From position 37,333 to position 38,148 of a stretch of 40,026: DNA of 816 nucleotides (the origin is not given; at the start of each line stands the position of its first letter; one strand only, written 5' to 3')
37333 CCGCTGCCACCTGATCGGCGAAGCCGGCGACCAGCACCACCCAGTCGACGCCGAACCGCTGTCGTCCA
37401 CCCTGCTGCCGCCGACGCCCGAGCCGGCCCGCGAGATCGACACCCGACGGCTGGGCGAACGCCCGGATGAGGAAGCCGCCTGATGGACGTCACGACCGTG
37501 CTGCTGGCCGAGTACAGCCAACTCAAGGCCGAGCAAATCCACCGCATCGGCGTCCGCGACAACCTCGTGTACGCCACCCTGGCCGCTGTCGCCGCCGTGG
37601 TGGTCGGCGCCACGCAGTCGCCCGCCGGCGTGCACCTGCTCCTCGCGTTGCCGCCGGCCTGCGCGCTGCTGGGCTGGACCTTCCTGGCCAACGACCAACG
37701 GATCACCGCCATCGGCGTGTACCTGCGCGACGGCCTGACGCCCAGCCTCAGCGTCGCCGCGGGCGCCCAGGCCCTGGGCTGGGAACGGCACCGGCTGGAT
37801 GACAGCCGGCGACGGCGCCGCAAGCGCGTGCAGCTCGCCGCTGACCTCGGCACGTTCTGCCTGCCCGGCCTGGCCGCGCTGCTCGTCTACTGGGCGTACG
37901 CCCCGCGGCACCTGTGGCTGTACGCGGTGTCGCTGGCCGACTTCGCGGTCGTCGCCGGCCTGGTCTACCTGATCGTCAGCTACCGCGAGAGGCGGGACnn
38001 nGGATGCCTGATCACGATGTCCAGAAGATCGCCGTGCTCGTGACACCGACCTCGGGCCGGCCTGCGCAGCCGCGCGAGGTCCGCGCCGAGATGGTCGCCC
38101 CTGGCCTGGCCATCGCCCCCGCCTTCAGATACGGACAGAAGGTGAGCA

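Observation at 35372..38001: HasA/NodC-like processive glycosyltransferase embedded in the phage early operon with membrane partners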

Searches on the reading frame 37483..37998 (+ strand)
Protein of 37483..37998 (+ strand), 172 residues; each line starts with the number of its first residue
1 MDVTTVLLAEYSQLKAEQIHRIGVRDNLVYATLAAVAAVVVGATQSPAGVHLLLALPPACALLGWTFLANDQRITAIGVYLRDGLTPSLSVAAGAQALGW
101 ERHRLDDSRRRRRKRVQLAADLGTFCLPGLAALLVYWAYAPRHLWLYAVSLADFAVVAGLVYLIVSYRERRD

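Call 6: search_protein_families(library=pfam, proteins=[window:37483-37998:+], max_evalue=0.01)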
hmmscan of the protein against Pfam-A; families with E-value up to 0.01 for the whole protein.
window:37483-37998:+ (172 aa): 0 families

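Call 7: search_protein_families(library=ncbifam, proteins=[window:37483-37998:+], max_evalue=0.01)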
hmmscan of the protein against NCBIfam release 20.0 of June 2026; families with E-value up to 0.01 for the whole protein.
window:37483-37998:+ (172 aa): 0 families

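Call 21: search_protein_families(library=padloc, proteins=[window:37483-37998:+], max_evalue=0.01)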
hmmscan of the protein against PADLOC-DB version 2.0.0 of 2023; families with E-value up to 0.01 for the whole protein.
window:37483-37998:+ (172 aa): 0 families

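Call 59: search_protein_families(library=phrogs, proteins=[window:37483-37998:+], max_evalue=0.01)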
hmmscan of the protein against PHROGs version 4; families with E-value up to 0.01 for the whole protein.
window:37483-37998:+ (172 aa): 0 families

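Call 60: find_homologous_proteins(query=window:37483-37998:+)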
Query window:37483-37998:+ (172 aa): 30 proteins with E <= 0.001 among 5967 candidates.
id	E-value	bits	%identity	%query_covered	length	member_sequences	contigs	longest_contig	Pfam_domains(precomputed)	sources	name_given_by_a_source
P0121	4.3e-105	367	100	100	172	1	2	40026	-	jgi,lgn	jgi:hypothetical protein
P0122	1.8e-65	238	69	96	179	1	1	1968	-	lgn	-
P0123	1.1e-62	229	69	100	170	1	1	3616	-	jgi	jgi:hypothetical protein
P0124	1.3e-50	190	63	77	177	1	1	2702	-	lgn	-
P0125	1.2e-38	151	50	94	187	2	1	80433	-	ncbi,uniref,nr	ncbi:hypothetical protein [Asanoa siamensis]|uniref:hypothetical protein n=1 Tax=Asanoa siamensis Ta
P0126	1.7e-38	150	52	87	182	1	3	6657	-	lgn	-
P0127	1.6e-37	147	51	95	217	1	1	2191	-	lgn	-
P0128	1.7e-36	144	50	92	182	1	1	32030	-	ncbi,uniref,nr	ncbi:hypothetical protein ND748_04975 [Frankia sp. AiPs1]|uniref:hypothetical protein n=1 Tax=Franki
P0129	4.4e-36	143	49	81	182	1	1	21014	-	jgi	jgi:hypothetical protein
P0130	2.1e-35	140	50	97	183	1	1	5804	-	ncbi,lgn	-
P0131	3.5e-35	140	49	97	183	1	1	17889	-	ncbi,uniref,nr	ncbi:hypothetical protein [Frankia gtarii]|uniref:hypothetical protein n=1 Tax=Frankia gtarii TaxID=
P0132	1.0e-34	138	48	91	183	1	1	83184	-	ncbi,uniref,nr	ncbi:conserved membrane hypothetical protein [Frankia canadensis]|uniref:Integral membrane protein n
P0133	1.1e-34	138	49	87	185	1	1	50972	-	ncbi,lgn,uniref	ncbi:hypothetical protein [Parafrankia sp. FMc2]|uniref:hypothetical protein n=1 Tax=Parafrankia sp.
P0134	1.7e-34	138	52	95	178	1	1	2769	-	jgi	jgi:hypothetical protein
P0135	1.9e-34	137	50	87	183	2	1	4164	-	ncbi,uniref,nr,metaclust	ncbi:hypothetical protein FDG2_4489 [Candidatus Protofrankia californiensis]|uniref:Integral membran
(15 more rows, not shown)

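Call 61: find_encoding_contigs(protein=P0121, flank=1000, max_places=3)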
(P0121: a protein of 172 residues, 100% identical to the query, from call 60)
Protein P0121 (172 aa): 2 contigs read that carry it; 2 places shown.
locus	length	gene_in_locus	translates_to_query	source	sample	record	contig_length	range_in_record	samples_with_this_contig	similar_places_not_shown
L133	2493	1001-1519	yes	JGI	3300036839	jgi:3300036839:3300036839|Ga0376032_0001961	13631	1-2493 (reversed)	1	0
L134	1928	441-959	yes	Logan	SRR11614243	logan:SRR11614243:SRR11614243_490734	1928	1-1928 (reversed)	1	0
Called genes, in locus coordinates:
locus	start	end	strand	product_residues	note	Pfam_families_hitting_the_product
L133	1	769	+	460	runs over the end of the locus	PF13506:Glyco_transf_21, PF00535:Glycos_transf_2, PF13641:Glyco_tranf_2_3, PF03142:Chitin_synth_2, PF13632:Glyco_trans_2_3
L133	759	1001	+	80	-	-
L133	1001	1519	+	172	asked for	-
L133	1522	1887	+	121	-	-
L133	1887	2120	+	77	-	-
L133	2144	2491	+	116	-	?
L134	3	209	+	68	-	?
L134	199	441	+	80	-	-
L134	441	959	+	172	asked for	-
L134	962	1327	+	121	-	-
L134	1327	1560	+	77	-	-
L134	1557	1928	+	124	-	?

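Call 62: find_encoding_contigs(protein=P0125, flank=6000, max_places=1)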
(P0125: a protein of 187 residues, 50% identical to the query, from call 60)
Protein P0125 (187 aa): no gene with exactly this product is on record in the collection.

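Call 63: find_encoding_contigs(protein=P0123, flank=5000, max_places=2)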
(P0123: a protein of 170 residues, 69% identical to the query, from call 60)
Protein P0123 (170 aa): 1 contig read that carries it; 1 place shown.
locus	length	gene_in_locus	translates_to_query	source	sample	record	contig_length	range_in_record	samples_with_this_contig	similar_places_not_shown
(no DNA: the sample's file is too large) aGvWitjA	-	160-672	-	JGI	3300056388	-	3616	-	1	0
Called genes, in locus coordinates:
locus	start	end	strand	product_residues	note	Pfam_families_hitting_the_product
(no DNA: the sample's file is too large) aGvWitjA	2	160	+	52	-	?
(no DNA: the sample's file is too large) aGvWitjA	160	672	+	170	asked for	-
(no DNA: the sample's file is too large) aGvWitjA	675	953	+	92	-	-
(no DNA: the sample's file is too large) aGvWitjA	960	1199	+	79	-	-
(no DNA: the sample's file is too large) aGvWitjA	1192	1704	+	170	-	-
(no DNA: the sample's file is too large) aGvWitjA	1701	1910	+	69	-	-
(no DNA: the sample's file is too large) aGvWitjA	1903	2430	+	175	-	-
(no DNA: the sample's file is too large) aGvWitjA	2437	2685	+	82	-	-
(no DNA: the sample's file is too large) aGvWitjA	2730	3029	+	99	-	-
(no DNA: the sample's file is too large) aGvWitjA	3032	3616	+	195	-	?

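Call 64: find_encoding_contigs(protein=P0126, flank=6000, max_places=2)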
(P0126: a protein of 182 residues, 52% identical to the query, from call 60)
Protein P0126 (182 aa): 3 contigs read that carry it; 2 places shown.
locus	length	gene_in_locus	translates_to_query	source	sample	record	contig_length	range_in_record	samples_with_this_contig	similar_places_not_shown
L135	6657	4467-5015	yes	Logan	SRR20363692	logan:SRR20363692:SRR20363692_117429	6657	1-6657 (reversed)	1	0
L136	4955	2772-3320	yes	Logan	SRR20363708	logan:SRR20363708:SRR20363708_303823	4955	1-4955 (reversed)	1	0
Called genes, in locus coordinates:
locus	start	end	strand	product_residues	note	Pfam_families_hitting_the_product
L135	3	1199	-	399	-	?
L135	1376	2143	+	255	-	-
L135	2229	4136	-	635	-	PF01048:PNP_UDP_1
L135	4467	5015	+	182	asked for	-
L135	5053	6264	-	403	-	-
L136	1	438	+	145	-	?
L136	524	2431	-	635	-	PF01048:PNP_UDP_1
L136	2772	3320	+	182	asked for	-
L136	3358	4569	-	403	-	-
